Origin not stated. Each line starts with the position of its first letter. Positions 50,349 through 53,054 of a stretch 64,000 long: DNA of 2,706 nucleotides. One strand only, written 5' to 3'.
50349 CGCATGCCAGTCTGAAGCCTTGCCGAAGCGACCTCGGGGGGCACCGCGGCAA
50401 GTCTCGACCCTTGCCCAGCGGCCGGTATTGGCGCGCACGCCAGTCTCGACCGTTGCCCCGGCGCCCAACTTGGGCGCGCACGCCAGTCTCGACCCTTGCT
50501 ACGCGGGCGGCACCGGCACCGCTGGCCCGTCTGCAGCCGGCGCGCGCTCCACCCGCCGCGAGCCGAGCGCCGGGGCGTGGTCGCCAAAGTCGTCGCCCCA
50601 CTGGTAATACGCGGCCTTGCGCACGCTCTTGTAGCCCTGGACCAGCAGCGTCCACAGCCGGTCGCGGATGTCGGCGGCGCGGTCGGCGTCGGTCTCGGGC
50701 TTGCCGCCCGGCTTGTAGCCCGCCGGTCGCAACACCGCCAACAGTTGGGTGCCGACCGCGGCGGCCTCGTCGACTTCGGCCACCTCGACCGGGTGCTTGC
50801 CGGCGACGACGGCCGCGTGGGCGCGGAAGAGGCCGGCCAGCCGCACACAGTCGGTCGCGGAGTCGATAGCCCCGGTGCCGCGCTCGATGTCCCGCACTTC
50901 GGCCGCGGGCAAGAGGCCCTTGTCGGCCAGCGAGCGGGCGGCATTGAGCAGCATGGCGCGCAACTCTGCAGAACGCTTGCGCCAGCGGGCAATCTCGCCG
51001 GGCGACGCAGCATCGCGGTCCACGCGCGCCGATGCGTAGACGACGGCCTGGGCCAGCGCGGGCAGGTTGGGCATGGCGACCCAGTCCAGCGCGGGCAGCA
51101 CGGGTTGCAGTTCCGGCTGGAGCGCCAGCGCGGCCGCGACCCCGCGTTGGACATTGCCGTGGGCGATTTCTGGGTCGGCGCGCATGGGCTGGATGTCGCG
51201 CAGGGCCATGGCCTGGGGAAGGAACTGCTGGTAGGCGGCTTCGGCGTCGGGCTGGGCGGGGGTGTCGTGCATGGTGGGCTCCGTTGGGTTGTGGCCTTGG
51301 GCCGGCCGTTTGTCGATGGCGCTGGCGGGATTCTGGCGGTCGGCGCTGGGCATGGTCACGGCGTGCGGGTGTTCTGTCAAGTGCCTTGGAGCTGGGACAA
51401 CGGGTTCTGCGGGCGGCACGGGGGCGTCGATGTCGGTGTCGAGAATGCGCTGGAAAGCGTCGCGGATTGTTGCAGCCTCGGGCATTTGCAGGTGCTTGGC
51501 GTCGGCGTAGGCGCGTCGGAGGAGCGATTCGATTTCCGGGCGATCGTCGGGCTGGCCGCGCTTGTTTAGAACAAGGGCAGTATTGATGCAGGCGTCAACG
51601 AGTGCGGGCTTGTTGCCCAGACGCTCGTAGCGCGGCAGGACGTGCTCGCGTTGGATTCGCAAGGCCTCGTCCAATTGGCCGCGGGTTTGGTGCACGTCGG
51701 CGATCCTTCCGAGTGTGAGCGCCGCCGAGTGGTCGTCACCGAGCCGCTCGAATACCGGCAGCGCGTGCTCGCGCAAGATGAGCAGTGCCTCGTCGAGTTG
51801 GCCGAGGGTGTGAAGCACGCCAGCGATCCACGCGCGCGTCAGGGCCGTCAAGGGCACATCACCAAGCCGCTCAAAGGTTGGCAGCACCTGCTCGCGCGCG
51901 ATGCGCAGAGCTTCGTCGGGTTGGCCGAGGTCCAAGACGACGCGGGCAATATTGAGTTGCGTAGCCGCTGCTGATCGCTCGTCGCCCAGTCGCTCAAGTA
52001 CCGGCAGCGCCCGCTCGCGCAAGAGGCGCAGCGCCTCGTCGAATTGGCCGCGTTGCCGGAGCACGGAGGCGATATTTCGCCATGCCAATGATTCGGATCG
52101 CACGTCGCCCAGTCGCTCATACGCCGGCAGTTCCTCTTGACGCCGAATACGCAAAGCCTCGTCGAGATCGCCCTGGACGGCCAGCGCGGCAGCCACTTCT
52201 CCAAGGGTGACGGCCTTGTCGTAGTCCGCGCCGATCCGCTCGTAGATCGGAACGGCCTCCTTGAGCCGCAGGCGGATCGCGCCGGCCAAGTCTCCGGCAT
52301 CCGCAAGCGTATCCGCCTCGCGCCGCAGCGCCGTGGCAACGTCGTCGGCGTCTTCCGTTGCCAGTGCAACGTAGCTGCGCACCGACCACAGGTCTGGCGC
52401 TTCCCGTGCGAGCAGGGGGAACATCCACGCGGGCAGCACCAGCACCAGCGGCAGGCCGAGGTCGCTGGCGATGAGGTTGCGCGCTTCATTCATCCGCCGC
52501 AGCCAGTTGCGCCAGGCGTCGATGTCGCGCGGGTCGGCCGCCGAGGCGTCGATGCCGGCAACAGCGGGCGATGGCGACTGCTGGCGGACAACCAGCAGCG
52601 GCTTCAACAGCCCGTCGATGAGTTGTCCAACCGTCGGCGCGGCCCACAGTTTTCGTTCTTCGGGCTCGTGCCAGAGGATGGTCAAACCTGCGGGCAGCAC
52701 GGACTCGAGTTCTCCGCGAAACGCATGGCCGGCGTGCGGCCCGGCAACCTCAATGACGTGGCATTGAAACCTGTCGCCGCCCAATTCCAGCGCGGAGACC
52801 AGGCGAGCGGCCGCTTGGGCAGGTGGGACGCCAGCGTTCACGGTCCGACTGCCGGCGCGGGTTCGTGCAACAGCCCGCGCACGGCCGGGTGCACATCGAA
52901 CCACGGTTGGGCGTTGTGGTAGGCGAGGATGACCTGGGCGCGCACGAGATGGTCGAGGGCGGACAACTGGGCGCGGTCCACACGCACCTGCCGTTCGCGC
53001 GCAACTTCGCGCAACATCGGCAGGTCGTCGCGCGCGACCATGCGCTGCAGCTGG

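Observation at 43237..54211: Defence-island-like cluster: AAA-ATPase/PD-(D/E)XK, NACHT STAND NTPase, Septu-like PtuAB, and an NTPase + TPR pair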

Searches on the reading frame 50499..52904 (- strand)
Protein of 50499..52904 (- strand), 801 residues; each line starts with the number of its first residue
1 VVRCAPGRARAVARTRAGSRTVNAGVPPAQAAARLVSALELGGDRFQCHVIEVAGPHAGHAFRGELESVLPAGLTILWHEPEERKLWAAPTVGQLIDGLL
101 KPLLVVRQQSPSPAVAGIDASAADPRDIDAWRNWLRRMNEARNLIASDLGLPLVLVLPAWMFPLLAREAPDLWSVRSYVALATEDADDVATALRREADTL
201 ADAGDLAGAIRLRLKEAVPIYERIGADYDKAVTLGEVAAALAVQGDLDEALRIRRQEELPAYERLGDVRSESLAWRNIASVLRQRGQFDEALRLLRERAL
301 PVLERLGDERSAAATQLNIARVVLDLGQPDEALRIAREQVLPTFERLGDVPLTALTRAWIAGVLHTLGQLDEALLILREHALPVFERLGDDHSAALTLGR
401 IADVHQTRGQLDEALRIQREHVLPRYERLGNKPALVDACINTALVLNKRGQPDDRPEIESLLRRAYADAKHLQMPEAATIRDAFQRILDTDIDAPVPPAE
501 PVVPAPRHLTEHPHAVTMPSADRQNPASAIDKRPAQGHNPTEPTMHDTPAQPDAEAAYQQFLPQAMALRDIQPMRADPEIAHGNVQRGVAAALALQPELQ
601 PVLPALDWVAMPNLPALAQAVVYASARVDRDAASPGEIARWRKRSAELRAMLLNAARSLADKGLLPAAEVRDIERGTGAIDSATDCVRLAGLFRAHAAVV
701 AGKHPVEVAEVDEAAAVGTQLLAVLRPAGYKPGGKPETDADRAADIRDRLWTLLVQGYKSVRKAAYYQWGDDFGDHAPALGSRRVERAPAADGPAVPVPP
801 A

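Call 6: search_protein_families(library=pfam, proteins=[window:50499-52904:-], max_evalue=0.01)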
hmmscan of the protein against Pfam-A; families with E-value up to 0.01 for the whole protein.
window:50499-52904:- (801 aa): 11 families
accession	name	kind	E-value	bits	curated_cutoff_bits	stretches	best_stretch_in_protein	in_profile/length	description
PF13424.12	TPR_12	-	1.1e-21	77.2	30.1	2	273-337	4-69/77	Tetratricopeptide repeat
PF13374.12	TPR_10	-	9.6e-10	38.6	27.5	0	277-297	7-27/42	Tetratricopeptide repeat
PF07719.23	TPR_2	-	2.4e-07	30.8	27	0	273-297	2-26/34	Tetratricopeptide repeat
PF00515.34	TPR_1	-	4e-07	30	27.8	0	273-295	2-24/34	Tetratricopeptide repeat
PF17874.7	TPR_MalT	-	1.8e-06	27.9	45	0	196-336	128-263/336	MalT-like TPR region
PF13176.12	TPR_7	-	4.4e-06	26.8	27.9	0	274-297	1-24/36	Tetratricopeptide repeat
PF12688.13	TPR_5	-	0.00011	22.8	24.2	1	265-342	32-103/119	Tetratrico peptide repeat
PF07721.20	TPR_4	-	0.00035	21.4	27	0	279-297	8-26/26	Tetratricopeptide repeat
PF25215.1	HVO_B0008_C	-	0.0028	17.9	27.4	0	225-245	4-24/51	HVO_B0008 C-terminal domain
PF14559.12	TPR_19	-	0.0051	17.6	25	0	282-335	1-47/68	Tetratricopeptide repeat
PF13428.12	TPR_14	-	0.0056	17.7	23.5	0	274-298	3-27/44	Tetratricopeptide repeat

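Call 7: search_protein_families(library=padloc, proteins=[window:50499-52904:-], max_evalue=0.01)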
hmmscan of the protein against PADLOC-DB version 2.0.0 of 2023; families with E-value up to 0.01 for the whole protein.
window:50499-52904:- (801 aa): 1 family
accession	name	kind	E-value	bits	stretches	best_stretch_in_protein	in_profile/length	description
PDLC01169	TPR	-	3.3e-08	31.2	1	239-338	117-213/252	TPR repeats containing protein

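Call 8: search_protein_families(library=ncbifam, proteins=[window:50499-52904:-], max_evalue=0.01)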
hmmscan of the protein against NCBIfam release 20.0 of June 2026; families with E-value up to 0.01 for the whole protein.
window:50499-52904:- (801 aa): 1 family
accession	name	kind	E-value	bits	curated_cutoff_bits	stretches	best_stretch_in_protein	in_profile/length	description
NF053520.1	HK_Porph_FimS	equivalog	1e-08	34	600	1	182-379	76-269/618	sensor histidine kinase FimS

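Call 57: search_protein_families(library=pfam, alignment_id=A2, max_evalue=0.001)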
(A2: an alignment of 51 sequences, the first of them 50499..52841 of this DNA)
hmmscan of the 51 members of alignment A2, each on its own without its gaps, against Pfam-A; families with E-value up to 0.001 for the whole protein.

A. member 1, window:50499-52841:- (780 aa): 8 families
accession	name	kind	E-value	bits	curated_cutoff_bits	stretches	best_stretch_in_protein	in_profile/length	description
PF13424.12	TPR_12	-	9.5e-22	77.4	30.1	2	252-316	4-69/77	Tetratricopeptide repeat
PF13374.12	TPR_10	-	7.9e-10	38.9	27.5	0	256-276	7-27/42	Tetratricopeptide repeat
PF07719.23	TPR_2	-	2e-07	31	27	0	252-276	2-26/34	Tetratricopeptide repeat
PF00515.34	TPR_1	-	3.3e-07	30.3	27.8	0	252-274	2-24/34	Tetratricopeptide repeat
PF17874.7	TPR_MalT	-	1.5e-06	28.2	45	0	175-315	128-263/336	MalT-like TPR region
PF13176.12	TPR_7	-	3.7e-06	27.1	27.9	0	253-276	1-24/36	Tetratricopeptide repeat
PF07721.20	TPR_4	-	1.5e-05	25.6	27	0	258-276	8-26/26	Tetratricopeptide repeat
PF12688.13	TPR_5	-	0.00012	22.7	24.2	0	244-321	32-103/119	Tetratrico peptide repeat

B. families by the number of members that match (of 51 scanned): 60 families (the first 25 are shown)
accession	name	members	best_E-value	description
PF13424.12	TPR_12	29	3.7e-66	Tetratricopeptide repeat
PF13374.12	TPR_10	26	3e-48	Tetratricopeptide repeat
PF07719.23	TPR_2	26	2.3e-44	Tetratricopeptide repeat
PF00515.34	TPR_1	21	8.6e-47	Tetratricopeptide repeat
PF13176.12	TPR_7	17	4.7e-37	Tetratricopeptide repeat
PF13181.12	TPR_8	17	4.7e-30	Tetratricopeptide repeat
PF13414.12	TPR_11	12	1.7e-36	TPR repeat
PF17874.7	TPR_MalT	12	1.7e-30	MalT-like TPR region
PF13428.12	TPR_14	11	1.5e-20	Tetratricopeptide repeat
PF07721.20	TPR_4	9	7.7e-11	Tetratricopeptide repeat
PF14559.12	TPR_19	8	3.7e-12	Tetratricopeptide repeat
PF24885.1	TPR_NPHP3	7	1.2e-12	Nephrocystin-3 TPR domain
PF13174.12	TPR_6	6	1.6e-13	Tetratricopeptide repeat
PF13371.12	TPR_9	5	2.2e-30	Tetratricopeptide repeat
PF13432.12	TPR_16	5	4.1e-21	Tetratricopeptide repeat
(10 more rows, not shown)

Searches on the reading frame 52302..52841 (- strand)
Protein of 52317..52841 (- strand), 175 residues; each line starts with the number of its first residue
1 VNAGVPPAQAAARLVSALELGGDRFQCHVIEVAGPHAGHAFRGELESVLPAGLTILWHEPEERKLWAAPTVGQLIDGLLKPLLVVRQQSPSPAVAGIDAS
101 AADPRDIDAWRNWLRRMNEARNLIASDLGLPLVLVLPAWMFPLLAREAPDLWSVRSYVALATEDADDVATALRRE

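Call 31: search_protein_families(library=pfam, proteins=[window:52317-52841:-], max_evalue=10)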
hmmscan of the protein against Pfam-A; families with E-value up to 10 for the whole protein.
seq(175 aa): 0 families

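Call 60: search_solved_structures(query=A3, max_evalue=10)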
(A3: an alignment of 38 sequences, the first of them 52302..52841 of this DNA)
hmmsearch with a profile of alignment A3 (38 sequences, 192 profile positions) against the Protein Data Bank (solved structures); distinct sequences matched with E-value up to 10: 5.
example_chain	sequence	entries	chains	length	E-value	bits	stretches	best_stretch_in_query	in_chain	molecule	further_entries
1zq1_C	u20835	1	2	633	0.41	13.6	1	17-85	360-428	Glutamyl-tRNA(Gln) amidotransferase subunit E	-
2q37_A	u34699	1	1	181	0.61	13.1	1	14-61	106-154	OHCU decarboxylase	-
2ip6_A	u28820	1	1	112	0.79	12.7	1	26-116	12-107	PapB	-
7mq5_A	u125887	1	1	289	0.86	12.6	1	31-63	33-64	Universal stress protein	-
3mt0_A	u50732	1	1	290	0.86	12.6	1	31-63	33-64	uncharacterized protein PA1789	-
